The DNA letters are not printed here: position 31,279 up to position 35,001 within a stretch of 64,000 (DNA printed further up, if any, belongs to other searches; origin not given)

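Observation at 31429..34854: Giant LysM-FtsK-like-BTAD protein closing the tad locus, with a Lys-less Walker A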

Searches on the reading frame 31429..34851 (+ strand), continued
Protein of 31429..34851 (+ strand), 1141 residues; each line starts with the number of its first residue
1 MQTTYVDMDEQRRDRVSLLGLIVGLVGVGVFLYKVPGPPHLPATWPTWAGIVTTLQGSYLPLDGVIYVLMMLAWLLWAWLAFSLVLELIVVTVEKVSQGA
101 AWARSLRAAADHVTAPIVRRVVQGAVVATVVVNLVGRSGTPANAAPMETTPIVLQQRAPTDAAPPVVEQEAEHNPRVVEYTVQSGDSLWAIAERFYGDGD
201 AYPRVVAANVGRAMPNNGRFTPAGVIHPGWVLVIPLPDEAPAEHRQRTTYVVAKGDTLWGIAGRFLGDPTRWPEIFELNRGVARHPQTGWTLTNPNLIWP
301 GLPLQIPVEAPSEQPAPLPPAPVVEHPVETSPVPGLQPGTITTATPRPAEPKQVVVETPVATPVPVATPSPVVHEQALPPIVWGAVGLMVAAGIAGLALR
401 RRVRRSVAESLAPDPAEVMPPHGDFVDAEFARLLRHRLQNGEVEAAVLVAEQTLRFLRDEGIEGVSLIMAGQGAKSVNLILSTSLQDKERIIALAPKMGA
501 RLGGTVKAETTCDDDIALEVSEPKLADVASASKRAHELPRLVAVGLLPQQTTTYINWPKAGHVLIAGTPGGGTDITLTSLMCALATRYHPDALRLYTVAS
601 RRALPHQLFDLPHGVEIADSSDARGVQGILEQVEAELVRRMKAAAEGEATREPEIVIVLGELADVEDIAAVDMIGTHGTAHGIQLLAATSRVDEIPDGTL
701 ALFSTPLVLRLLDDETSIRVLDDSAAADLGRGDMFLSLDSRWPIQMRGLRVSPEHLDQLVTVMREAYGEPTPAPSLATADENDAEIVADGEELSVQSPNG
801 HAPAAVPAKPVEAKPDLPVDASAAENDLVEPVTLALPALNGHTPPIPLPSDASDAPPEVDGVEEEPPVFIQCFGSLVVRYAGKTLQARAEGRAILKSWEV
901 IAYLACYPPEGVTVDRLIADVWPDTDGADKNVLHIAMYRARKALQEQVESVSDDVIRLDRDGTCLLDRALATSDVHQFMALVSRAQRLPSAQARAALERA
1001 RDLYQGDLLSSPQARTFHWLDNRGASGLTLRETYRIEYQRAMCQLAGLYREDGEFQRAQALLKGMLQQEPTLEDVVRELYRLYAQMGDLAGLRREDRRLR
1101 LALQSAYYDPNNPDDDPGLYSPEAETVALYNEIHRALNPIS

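Call 53: fold_search(model_id=the predicted structure, library=pdb)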
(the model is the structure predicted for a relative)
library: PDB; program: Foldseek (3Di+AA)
matches with E <= 10: 1647; with E <= 0.001: 109
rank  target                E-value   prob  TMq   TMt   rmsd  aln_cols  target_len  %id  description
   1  2iut_A                5.8e-17  1.00  0.20  0.53  13.4       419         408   19  P. aeruginosa FtsK motor domain, dimeric (released 2006-08-29)
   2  6t8o_A                1.5e-16  1.00  0.20  0.55  12.4       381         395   21  Stalled FtsK motor domain bound to dsDNA end (released 2019-11-20)
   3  6t8b_D                5.1e-16  1.00  0.19  0.50  14.7       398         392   20  FtsK motor domain with dsDNA, translocating state (released 2019-11-20)
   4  6t8g_C                2.6e-15  1.00  0.20  0.53  13.1       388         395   21  Stalled FtsK motor domain bound to dsDNA (released 2019-11-20)
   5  6t8b_B                3.0e-15  1.00  0.20  0.54  12.3       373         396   20  FtsK motor domain with dsDNA, translocating state (released 2019-11-20)
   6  2ius_D                3.0e-15  1.00  0.19  0.51  13.2       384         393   21  E. coli FtsK motor domain (released 2006-08-29)
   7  2ius_A                4.1e-15  1.00  0.19  0.52  13.1       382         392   20  E. coli FtsK motor domain (released 2006-08-29)
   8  6t8g_F                5.0e-15  1.00  0.20  0.55  12.9       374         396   21  Stalled FtsK motor domain bound to dsDNA (released 2019-11-20)
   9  6t8b_A                5.6e-15  1.00  0.20  0.53  14.2       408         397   20  FtsK motor domain with dsDNA, translocating state (released 2019-11-20)
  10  6t8o_F                6.2e-15  1.00  0.20  0.54  14.5       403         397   19  Stalled FtsK motor domain bound to dsDNA end (released 2019-11-20)
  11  6t8o_C                7.2e-15  1.00  0.19  0.50  13.1       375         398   20  Stalled FtsK motor domain bound to dsDNA end (released 2019-11-20)
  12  2ius_F                1.3e-14  1.00  0.19  0.54  12.8       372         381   20  E. coli FtsK motor domain (released 2006-08-29)
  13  6t8b_C                1.4e-14  1.00  0.20  0.53  11.9       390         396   21  FtsK motor domain with dsDNA, translocating state (released 2019-11-20)
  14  6t8o_D                2.0e-14  1.00  0.20  0.55  13.0       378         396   21  Stalled FtsK motor domain bound to dsDNA end (released 2019-11-20)
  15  2ius_E                2.7e-14  1.00  0.19  0.54  12.7       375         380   19  E. coli FtsK motor domain (released 2006-08-29)
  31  2fez                  1.1e-07  1.00  0.18  0.51   4.5       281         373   20  Mycobacterium tuberculosis EmbR (released 2006-01-24)
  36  8hvr_I                9.4e-07  1.00  0.18  0.69   4.9       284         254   19  Cryo-EM structure of AfsR-dependent transcription activation complex with afsS promoter (released 2023-12-27)
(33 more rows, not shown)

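Call 74: find_encoding_contigs(protein=P0119, flank=10000, max_places=1)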
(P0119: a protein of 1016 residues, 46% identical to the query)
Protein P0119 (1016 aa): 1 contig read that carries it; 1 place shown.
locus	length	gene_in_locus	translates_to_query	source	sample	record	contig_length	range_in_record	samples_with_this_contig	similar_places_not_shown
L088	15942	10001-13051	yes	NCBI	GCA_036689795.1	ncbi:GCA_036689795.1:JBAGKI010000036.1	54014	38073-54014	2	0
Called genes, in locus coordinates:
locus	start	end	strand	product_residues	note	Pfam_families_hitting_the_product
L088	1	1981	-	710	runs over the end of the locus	PF00931:NB-ARC (weak), PF13424:TPR_12, PF13374:TPR_10 (weak), PF13424:TPR_12 (weak), PF13374:TPR_10, PF13424:TPR_12, PF13374:TPR_10 (weak), PF13424:TPR_12, +12 more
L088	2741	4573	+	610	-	PF00012:HSP70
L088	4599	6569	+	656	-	-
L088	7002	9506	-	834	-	PF13374:TPR_10 (faint)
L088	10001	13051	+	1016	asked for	PF03704:BTAD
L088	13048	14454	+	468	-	-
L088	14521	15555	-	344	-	-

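Call 75: find_encoding_contigs(protein=P0076, flank=10000, max_places=1)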
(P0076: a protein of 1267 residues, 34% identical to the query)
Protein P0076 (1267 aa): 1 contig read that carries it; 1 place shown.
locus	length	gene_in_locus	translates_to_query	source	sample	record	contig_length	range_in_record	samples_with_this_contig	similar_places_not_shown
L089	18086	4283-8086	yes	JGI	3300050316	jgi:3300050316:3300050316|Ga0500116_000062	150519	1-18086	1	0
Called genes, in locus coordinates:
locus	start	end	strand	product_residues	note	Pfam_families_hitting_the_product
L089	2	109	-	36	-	?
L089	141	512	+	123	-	PF13400:Tad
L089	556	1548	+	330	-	-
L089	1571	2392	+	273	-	-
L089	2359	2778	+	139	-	-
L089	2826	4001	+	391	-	-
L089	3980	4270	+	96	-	-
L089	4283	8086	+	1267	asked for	PF01476:LysM (faint)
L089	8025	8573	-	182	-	PF01636:APH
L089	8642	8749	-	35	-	-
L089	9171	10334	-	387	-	-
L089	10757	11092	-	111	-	-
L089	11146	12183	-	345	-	PF04655:APH_6_hur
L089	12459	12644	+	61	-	-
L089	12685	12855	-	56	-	-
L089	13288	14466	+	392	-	PF02633:Creatininase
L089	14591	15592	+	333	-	PF00296:Bac_luciferase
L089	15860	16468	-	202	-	-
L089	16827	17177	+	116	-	PF19371:DUF5946 (faint)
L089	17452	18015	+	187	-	-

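Call 76: find_encoding_contigs(protein=P0115, flank=10000, max_places=1)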
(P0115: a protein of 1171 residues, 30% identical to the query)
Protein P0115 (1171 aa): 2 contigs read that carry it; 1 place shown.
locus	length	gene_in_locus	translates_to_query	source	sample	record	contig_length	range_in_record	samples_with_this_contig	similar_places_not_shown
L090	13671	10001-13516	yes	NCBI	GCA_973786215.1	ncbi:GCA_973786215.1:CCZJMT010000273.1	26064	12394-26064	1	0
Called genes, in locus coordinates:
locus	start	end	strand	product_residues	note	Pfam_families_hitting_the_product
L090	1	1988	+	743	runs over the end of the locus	PF02518:HATPase_c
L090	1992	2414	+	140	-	PF03259:Robl_LC7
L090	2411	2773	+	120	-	PF05331:DUF742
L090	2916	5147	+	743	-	-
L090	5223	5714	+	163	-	PF01042:Ribonuc_L-PSP (faint), PF14588:YjgF_endoribonc (weak)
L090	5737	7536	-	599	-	-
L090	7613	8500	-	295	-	PF01734:Patatin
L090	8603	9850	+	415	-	PF00155:Aminotran_1_2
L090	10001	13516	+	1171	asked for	PF03704:BTAD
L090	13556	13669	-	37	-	?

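Call 90: list_cluster_members(proteins=[P0001, P0002, P0030, P0012])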
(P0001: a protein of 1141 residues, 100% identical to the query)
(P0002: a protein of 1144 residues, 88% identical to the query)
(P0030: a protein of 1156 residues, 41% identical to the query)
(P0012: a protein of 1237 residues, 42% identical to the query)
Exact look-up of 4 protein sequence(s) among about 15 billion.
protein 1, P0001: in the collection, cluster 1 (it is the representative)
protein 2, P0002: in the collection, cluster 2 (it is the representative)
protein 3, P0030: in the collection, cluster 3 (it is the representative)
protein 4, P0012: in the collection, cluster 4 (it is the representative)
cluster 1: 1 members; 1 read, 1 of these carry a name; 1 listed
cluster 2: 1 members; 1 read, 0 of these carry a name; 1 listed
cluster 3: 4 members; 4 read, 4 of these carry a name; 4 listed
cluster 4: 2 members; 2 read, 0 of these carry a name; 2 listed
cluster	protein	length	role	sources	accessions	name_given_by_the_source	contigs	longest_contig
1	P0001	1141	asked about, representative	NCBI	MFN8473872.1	MAG: LysM peptidoglycan-binding domain-containing protein [Anaerolineae bacterium]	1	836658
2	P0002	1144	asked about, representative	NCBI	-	-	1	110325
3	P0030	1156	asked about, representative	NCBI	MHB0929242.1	MAG: LysM peptidoglycan-binding domain-containing protein, partial [Candidatus ...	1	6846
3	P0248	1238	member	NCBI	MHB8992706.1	MAG: LysM peptidoglycan-binding domain-containing protein [Chloroflexota bacterium]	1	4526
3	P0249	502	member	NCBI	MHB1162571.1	MAG: AfsR/SARP family transcriptional regulator, partial [Chloroflexota bacterium]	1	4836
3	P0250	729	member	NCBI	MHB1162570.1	MAG: LysM peptidoglycan-binding domain-containing protein, partial [Chloroflexota ...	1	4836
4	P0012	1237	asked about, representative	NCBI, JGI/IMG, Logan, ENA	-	-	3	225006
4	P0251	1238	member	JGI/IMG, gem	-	-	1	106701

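Call 91: search_protein_families(library=padloc, proteins=[window:31429-34851:+], max_evalue=0.01)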
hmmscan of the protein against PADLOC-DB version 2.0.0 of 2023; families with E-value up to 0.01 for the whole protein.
window:31429-34851:+ (1141 aa): 1 family
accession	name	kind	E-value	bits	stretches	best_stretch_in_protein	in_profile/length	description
PDLC04140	mad8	-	3.6e-06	24.7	1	553-724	20-266/314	mads_8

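Call 92: find_encoding_contigs(protein=P0102, flank=10000, max_places=1)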
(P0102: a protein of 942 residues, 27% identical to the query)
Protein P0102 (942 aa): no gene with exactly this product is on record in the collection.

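Call 93: find_encoding_contigs(protein=P0080, flank=10000, max_places=1)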
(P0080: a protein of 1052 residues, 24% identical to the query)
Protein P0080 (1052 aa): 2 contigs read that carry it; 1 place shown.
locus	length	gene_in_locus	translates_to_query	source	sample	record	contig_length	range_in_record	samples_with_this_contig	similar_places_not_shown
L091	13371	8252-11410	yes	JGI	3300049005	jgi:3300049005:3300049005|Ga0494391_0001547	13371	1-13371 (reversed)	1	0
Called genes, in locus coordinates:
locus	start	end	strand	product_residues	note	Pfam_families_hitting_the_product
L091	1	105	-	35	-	?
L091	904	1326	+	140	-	-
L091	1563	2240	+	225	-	-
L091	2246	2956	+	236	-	PF08666:SAF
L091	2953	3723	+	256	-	-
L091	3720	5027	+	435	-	PF13191:AAA_16 (faint), PF00437:T2SSE, PF27713:UCP018868 (faint)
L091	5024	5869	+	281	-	-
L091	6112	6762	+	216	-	PF00482:T2SSF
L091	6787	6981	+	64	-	-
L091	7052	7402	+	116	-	PF07811:TadE (weak)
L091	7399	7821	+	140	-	PF07811:TadE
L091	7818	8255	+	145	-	PF13400:Tad (weak)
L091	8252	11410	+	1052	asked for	PF01476:LysM (faint), PF00486:Trans_reg_C, PF03704:BTAD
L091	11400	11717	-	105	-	-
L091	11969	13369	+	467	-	?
